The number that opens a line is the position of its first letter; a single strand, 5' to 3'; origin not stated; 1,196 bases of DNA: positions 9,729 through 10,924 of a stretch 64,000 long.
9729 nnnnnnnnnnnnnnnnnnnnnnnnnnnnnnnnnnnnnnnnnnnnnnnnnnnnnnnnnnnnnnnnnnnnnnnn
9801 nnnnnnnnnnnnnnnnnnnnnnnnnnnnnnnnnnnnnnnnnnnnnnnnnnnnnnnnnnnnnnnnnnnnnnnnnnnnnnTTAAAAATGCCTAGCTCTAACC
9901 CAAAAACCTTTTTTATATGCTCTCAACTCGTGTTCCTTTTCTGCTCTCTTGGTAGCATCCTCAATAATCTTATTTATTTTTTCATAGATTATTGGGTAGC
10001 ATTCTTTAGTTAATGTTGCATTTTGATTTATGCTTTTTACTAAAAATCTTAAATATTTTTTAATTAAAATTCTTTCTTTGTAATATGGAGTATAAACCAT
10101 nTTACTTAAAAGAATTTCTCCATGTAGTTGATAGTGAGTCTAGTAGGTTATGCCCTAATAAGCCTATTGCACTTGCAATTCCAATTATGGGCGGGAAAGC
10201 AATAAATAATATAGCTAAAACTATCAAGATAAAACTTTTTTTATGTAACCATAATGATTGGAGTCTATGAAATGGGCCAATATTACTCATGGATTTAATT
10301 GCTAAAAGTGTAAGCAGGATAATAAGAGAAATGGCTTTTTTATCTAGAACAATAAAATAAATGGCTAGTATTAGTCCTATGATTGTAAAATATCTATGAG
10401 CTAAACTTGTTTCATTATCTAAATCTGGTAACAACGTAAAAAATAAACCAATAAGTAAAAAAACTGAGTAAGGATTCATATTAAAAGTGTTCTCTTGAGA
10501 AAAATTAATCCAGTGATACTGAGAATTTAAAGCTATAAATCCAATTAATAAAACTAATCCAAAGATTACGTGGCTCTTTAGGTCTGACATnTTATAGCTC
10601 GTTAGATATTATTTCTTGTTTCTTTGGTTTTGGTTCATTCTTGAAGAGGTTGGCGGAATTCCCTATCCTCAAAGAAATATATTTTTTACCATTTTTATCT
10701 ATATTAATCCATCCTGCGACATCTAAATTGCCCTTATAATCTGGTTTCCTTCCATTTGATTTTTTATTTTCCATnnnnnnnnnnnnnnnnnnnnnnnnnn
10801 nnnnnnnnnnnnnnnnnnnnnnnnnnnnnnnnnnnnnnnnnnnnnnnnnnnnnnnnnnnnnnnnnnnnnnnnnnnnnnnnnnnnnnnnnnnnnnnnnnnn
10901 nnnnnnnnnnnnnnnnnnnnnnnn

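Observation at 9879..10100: Candidate minimal histone encoded by the mobile element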

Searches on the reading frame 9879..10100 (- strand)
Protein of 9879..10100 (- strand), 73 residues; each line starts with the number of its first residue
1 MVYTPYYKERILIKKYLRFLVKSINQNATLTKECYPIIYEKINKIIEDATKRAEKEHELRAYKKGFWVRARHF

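Call 7: search_protein_families(library=pfam, proteins=[window:9879-10100:-], max_evalue=0.1)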
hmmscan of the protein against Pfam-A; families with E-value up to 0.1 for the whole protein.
window:9879-10100:- (73 aa): 1 family
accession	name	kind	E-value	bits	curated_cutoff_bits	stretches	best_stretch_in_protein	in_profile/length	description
PF08929.15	PoNi_C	-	0.071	14.4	25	1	17-67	6-56/107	PoNe immunity proteins (PoNi), C-terminal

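Call 8: search_protein_families(library=phrogs, proteins=[window:9879-10100:-], max_evalue=0.1)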
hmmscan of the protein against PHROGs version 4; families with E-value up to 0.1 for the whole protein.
window:9879-10100:- (73 aa): 1 family
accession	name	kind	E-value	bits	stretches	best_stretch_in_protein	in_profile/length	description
phrog_5153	-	unknown function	0.0065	17.6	1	18-58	10-49/68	-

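Call 9: find_homologous_proteins(query=window:9879-10100:-, max_evalue=0.01)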
Query window:9879-10100:- (73 aa): 1 proteins with E <= 0.01 among 1 candidates.
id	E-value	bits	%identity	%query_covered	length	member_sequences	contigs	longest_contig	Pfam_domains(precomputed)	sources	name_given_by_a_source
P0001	2.5e-41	156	100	100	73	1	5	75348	-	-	-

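Call 10: search_solved_structures(query=window:9879-10100:-, max_evalue=10, show_alignments=3)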
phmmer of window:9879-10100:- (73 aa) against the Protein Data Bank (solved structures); distinct sequences matched with E-value up to 10: 8.
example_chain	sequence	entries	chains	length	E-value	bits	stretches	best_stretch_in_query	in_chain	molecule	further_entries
9f2c_A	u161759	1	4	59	0.011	19.4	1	11-62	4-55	hypothetical protein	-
7bqe_A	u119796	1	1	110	0.19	15.4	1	25-72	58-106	NF3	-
8vx7_A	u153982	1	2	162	0.29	14.9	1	14-57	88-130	CID7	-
7bc4_A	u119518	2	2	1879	0.39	14.5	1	13-61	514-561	Fatty acid synthase subunit alpha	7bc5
8skx_A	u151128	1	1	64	1.1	13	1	39-65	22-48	Miniprotein HHH_rd4_0518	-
7eqh_A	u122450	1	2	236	1.3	12.8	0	35-66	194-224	Heme oxygenase 1, chloroplastic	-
6rpq_A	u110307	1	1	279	2.5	11.9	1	40-68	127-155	Ubiquitin-like protein SMT3,1108aa long hypothetical cell division control protein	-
9u78_A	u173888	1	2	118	2.6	11.8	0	14-57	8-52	Single Chain Protein of De Novo Designed Helix Bundles-4EH2 with KDPV Loop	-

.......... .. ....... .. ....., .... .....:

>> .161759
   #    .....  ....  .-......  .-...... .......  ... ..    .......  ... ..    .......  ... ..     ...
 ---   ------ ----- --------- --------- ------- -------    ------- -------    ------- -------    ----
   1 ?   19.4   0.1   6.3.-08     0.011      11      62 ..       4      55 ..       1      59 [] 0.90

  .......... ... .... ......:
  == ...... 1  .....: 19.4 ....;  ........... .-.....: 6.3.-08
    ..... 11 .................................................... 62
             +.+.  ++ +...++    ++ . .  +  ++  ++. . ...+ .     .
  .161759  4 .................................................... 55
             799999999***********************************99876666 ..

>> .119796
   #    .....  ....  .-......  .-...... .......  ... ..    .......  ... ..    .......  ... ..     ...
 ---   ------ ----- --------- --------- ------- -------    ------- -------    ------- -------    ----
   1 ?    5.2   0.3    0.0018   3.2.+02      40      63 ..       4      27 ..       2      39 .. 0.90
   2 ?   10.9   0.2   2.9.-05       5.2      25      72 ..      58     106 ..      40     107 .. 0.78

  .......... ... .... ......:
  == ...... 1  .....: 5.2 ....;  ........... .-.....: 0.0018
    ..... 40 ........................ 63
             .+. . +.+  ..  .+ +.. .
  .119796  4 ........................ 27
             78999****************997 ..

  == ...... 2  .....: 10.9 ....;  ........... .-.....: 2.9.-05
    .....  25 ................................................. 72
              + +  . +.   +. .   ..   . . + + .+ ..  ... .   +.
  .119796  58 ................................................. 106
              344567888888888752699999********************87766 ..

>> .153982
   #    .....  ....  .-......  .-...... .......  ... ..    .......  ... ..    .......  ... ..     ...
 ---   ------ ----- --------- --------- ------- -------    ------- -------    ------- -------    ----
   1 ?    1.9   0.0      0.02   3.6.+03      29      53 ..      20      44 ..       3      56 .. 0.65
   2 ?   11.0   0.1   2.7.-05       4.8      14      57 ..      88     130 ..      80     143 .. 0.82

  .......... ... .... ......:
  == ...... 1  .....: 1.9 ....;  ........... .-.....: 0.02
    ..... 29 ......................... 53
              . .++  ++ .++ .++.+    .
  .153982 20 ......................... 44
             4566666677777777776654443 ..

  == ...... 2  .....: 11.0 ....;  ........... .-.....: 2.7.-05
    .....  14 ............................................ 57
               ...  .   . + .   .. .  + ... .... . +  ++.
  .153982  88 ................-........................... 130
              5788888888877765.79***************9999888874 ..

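Call 11: search_protein_families(library=ncbifam, proteins=[window:9879-10100:-], max_evalue=1)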
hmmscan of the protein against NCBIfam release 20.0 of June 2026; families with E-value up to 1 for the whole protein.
window:9879-10100:- (73 aa): 0 families

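Call 23: search_protein_representatives(protein=window:9879-10100:-)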
Query: 73 residues. Proteins with E-value up to 0.001 (for the whole library): 2; up to 1e-10: 2; up to 1e-30: 1. The best 2 are listed.
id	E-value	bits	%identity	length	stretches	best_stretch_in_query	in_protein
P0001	8.0e-42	155.9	100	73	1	1-73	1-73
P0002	1.2e-11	60.4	48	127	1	13-72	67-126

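Call 26: find_encoding_contigs(protein=P0002, flank=10000)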
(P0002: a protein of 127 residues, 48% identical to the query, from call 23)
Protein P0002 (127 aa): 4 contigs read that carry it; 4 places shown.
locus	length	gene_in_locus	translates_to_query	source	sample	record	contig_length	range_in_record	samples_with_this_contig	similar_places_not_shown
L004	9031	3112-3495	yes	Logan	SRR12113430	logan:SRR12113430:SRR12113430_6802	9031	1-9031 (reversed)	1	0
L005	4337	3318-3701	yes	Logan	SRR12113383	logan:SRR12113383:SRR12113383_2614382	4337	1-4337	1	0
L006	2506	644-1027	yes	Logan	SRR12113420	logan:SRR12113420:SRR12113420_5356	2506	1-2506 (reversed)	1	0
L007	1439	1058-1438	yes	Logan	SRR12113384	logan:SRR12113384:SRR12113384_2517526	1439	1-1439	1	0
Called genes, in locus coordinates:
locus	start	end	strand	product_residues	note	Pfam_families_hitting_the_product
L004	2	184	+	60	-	?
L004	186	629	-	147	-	-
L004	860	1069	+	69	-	-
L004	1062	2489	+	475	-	-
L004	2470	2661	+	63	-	-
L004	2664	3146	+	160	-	-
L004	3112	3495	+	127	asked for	-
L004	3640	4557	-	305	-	PF13229:Beta_helix (faint)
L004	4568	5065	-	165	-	-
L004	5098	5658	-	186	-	-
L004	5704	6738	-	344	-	-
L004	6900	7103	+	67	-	-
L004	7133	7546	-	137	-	PF02452:PemK_toxin (weak)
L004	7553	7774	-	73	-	-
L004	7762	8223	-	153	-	-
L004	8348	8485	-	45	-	-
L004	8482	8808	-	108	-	-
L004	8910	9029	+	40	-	?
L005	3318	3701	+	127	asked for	-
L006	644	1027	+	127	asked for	-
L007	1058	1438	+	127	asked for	?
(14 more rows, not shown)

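Call 27: find_encoding_contigs(protein=P0001, flank=10000)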
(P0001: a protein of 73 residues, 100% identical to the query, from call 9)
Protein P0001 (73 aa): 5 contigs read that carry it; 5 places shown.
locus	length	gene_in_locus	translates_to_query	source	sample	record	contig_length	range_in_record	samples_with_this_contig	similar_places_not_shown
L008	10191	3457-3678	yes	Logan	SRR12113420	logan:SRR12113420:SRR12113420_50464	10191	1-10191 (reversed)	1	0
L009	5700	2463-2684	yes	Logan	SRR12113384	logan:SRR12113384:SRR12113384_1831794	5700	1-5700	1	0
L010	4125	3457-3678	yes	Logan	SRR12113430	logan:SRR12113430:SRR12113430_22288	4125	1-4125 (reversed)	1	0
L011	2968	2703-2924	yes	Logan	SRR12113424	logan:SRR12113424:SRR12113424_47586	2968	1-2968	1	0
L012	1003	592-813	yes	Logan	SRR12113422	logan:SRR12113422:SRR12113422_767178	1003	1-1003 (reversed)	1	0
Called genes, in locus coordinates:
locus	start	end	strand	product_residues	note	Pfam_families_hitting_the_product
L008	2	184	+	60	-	?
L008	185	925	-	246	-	-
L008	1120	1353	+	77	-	-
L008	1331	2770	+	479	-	-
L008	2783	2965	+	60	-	-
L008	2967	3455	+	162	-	-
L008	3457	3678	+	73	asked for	-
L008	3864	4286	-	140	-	-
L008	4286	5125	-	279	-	-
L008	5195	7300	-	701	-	PF13415:Beta-prop_FBX42 (faint), PF13964:Beta-prop_Calicin, PF25210:Kelch_FKB95 (faint), PF24681:Kelch_KLHDC2_KLHL20_DRC7 (faint), PF24981:Beta-prop_ATRN-LZTR1, PF24996:NANM, PF07646:Kelch_2 (faint), PF01344:Kelch_1 (weak)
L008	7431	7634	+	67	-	-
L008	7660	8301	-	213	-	-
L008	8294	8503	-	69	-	-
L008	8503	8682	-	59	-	-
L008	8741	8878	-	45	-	-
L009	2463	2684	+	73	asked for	-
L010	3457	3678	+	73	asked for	-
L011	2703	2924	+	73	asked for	-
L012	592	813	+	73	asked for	-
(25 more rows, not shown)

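Call 28: search_protein_families(library=pfam, proteins=[P0002], max_evalue=10)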
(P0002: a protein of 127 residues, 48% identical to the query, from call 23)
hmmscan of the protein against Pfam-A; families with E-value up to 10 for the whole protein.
P0002 (127 aa): 6 families
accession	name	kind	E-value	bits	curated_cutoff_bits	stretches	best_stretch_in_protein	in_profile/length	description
PF02194.20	PXA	-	0.017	15.8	27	1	47-111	26-87/181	PXA domain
PF14942.11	Muted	-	0.018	15.7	26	1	31-114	24-109/146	Organelle biogenesis, Muted-like protein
PF18912.6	DZR_2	-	0.029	14.6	27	1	13-40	8-37/56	Double zinc ribbon domain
PF14260.11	zf-C4pol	-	0.068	13.9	28.9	1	15-58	1-37/70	C4-type zinc-finger of DNA polymerase delta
PF09415.16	CENP-X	-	0.17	12.6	25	1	81-115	16-50/74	CENP-S associating Centromere protein X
PF18829.7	Importin_rep_6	-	0.22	12.3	23.9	1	81-114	18-51/110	Importin repeat 6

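Call 29: search_protein_families(library=phrogs, proteins=[P0002], max_evalue=10)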
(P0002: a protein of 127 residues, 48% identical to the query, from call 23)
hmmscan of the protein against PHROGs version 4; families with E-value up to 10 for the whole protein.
P0002 (127 aa): 3 families
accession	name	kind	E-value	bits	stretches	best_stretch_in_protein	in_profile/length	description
phrog_6586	-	unknown function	0.014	16.3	1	11-53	2-45/129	-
phrog_15066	-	unknown function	0.043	14.8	1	57-119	19-81/103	-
phrog_32968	-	unknown function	0.19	12.8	0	23-50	9-36/51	-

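Call 30: search_solved_structures(query=P0002, max_evalue=10, show_alignments=2)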
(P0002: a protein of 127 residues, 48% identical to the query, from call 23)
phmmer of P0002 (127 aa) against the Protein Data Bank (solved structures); distinct sequences matched with E-value up to 10: 4.
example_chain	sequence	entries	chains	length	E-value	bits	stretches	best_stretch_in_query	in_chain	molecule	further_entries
2fid_B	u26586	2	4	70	0.032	18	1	7-60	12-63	Rab5 GDP/GTP exchange factor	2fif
2c7m_A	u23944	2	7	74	0.07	16.9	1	7-60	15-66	RAB GUANINE NUCLEOTIDE EXCHANGE FACTOR 1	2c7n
36hb_C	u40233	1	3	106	0.29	14.9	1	41-114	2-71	CAM1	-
5cj4_A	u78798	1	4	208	0.34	14.7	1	9-61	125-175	Xrcc4-MYH7-(1562-1622) chimera protein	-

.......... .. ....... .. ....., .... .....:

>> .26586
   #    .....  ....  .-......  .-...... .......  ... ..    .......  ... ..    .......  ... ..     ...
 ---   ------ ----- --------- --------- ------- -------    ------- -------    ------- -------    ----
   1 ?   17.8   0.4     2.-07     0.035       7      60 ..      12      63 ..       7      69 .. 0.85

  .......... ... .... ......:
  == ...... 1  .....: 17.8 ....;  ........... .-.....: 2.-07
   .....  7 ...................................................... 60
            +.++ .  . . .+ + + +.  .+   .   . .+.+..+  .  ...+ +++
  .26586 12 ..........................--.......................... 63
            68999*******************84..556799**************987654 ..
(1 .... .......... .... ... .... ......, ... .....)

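Call 35: search_solved_structures(query=A2, max_evalue=10, show_alignments=3)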
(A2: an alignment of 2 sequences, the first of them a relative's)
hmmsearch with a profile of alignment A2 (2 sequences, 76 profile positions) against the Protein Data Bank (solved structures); distinct sequences matched with E-value up to 10: 5.
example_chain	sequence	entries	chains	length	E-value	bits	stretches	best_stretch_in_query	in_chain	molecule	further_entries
9f2c_A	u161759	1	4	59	0.0086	19.4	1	16-65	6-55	hypothetical protein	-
6rpq_A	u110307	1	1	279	0.17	15.3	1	43-70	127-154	Ubiquitin-like protein SMT3,1108aa long hypothetical cell division control protein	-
3nkh_A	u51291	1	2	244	0.73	13.2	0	8-55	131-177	Integrase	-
7bc4_A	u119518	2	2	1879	0.79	13.1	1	19-62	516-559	Fatty acid synthase subunit alpha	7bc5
8skx_A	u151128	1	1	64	0.91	12.9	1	42-71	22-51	Miniprotein HHH_rd4_0518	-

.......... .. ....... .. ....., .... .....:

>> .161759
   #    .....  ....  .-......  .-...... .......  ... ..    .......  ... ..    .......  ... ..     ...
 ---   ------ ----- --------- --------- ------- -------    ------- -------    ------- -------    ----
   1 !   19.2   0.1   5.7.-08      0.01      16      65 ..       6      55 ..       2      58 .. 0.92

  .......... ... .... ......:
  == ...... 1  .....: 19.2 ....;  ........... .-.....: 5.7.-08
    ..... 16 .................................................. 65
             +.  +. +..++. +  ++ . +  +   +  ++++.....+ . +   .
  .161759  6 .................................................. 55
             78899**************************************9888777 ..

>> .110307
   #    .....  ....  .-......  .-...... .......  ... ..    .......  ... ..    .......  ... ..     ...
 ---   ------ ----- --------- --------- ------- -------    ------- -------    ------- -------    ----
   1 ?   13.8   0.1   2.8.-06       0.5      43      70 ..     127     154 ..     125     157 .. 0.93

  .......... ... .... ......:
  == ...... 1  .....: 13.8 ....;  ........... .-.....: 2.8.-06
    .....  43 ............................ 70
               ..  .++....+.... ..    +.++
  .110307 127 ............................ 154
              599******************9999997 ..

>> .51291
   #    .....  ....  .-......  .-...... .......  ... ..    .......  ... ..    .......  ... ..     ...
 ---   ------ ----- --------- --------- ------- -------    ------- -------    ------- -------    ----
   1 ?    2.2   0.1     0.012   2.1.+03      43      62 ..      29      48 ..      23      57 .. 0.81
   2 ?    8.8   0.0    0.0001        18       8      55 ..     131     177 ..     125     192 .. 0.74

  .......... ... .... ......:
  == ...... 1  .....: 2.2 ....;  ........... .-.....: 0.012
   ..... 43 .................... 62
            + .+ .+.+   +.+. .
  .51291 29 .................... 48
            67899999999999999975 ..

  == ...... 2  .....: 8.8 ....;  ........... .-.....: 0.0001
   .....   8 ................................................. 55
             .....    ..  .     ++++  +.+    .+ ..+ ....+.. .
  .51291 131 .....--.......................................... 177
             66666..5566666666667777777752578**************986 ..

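Call 43: predict_structure(alignment_id=A2)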
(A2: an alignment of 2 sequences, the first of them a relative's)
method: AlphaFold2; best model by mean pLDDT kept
length: 73 residues; sequences in the alignment: 2
mean_pLDDT: 71.2   pTM: 0.36
mean pLDDT of the five models: 71.2, 66.0, 65.7, 65.0, 64.8
residues with pLDDT >= 90: 8; 70-90: 31; 50-70: 29; < 50: 5
segments of 3 or more residues with pLDDT < 50: 1-4
pLDDT, mean of each block of 10 residues (from residue 1): 53 78 63 76 91 83 61 51
secondary structure, 60 per line:
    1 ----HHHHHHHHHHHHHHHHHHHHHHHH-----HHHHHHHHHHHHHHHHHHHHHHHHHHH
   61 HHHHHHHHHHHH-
elements in order: H5-28 H34-72

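Call 47: fold_search(model_id=the predicted structure, library=pdb)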
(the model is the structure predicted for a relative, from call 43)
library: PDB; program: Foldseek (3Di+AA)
matches with E <= 10: 0; with E <= 0.001: 0
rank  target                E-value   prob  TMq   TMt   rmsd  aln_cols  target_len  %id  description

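Call 50: find_related_loci(query=A2, collection=viral_contigs, flank=8000)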
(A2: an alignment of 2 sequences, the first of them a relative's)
Query A2 (73 aa) in viral_contigs; peptide patterns used: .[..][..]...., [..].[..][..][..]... (x = any residue, [..] = any of these).
548 stretches matched a pattern, but none encodes a relative of the query by tblastn (E <= 1e-3).

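Call 56: search_protein_families(library=pfam, proteins=[L004:1062-2489:+, L004:2470-2661:+, L004:2664-3146:+, L004:821-1069:+, L004:186-629:-], max_evalue=0.05)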
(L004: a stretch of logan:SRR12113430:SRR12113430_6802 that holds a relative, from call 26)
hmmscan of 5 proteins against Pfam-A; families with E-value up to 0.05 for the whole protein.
L004:1062-2489:+ (475 aa): 3 families
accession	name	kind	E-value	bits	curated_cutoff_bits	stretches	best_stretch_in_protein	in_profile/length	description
PF09339.16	HTH_IclR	-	0.00028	21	22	1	361-407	8-50/52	IclR helix-turn-helix domain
PF12802.13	MarR_2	-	0.0038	17.8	27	1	361-407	10-52/61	MarR family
PF01022.26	HTH_5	-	0.016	15.5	22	1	356-406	2-46/47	Bacterial regulatory protein, arsR family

L004:2470-2661:+ (63 aa): 0 families

L004:2664-3146:+ (160 aa): 0 families

L004:821-1069:+ (82 aa): 0 families

L004:186-629:- (147 aa): 1 family
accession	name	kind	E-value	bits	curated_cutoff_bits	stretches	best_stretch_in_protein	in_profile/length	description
PF12802.13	MarR_2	-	0.00044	20.8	27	1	13-55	11-55/61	MarR family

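Call 69: find_related_loci(query=A2, collection=metagenome_contigs, flank=8000)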
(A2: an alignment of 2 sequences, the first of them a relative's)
Query A2 (73 aa) in metagenome_contigs; peptide patterns used: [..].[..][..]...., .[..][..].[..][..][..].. (x = any residue, [..] = any of these).
600 stretches matched a pattern, but none encodes a relative of the query by tblastn (E <= 1e-3).

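Call 70: find_related_loci(query=A2, collection=genome_contigs, flank=8000)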
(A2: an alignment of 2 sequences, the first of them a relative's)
Query A2 (73 aa) in genome_contigs; peptide patterns used: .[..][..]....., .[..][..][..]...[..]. (x = any residue, [..] = any of these).
568 stretches matched a pattern, but none encodes a relative of the query by tblastn (E <= 1e-3).

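Call 94: search_dna_similar(query=window:9879-10100:-, collection=plasmids, mode=protein, max_evalue=1, max_rows=15)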
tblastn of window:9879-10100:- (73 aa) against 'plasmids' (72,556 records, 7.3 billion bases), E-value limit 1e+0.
Records with a match: 1; places in all: 1; records where one place covers at least 80% of the query: 1.
Best place of each record, by identity: <60% 1.
By first word of the organism name: Rhizobium 1.
By predicted mobility (MOB-suite, as given by PLSDB): non-mobilizable 1.
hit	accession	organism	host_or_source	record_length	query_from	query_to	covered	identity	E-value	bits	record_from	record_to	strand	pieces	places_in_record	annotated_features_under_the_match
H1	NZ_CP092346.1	Rhizobium gallicum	Phaseolus vulgaris,Cell culture,nodule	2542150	12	72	84%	29.5%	8e-1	34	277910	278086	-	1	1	none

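Call 95: search_protein_families(library=pfam, proteins=[L004:2470-2661:+, window:9879-10100:-], max_evalue=10)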
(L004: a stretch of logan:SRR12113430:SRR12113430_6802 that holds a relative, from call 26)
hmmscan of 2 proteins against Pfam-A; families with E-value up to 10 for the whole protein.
L004:2470-2661:+ (63 aa): 0 families

window:9879-10100:- (73 aa): 2 families
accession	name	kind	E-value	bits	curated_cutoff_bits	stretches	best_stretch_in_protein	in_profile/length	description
PF08929.15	PoNi_C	-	0.071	14.4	25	1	17-67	6-56/107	PoNe immunity proteins (PoNi), C-terminal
PF00676.26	E1_dh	-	0.12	11.7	22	1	17-59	255-297/300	Dehydrogenase E1 component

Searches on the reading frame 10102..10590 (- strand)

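Call 7: search_protein_families(library=pfam, proteins=[window:10102-10590:-], max_evalue=0.1)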
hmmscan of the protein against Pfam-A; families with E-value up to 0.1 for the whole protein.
window:10102-10590:- (162 aa): 1 family
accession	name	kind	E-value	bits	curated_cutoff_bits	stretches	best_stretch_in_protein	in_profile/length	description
PF04307.19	YdjM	-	0.0021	18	29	1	4-154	3-109/176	YdjM inner membrane protein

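Call 8: search_protein_families(library=phrogs, proteins=[window:10102-10590:-], max_evalue=0.1)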
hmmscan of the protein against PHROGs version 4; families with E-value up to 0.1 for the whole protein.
window:10102-10590:- (162 aa): 1 family
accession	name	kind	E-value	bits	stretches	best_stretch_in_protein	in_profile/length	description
phrog_11878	-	unknown function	0.049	15.1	0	61-91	57-86/93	-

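Call 11: search_protein_families(library=ncbifam, proteins=[window:10102-10590:-], max_evalue=1)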
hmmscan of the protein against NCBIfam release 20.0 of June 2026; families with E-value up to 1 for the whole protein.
window:10102-10590:- (162 aa): 0 families

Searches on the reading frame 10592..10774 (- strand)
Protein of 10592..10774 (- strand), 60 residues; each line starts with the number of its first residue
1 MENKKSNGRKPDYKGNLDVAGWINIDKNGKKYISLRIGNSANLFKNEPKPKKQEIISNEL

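Call 7: search_protein_families(library=pfam, proteins=[window:10592-10774:-], max_evalue=0.1)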
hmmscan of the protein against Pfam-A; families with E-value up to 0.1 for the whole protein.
window:10592-10774:- (60 aa): 0 families

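Call 8: search_protein_families(library=phrogs, proteins=[window:10592-10774:-], max_evalue=0.1)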
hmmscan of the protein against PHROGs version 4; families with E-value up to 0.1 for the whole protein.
window:10592-10774:- (60 aa): 1 family
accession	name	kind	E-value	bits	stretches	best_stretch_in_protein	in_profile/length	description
phrog_18154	-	DNA, RNA and nucleotide metabolism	0.044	15.6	0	2-22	12-32/105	single strand DNA binding protein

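Call 11: search_protein_families(library=ncbifam, proteins=[window:10592-10774:-], max_evalue=1)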
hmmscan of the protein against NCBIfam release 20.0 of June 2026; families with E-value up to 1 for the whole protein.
window:10592-10774:- (60 aa): 0 families

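Call 95: search_protein_families(library=pfam, proteins=[window:10592-10774:-], max_evalue=10)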
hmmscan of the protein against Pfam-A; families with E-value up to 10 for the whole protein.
window:10592-10774:- (60 aa): 0 families
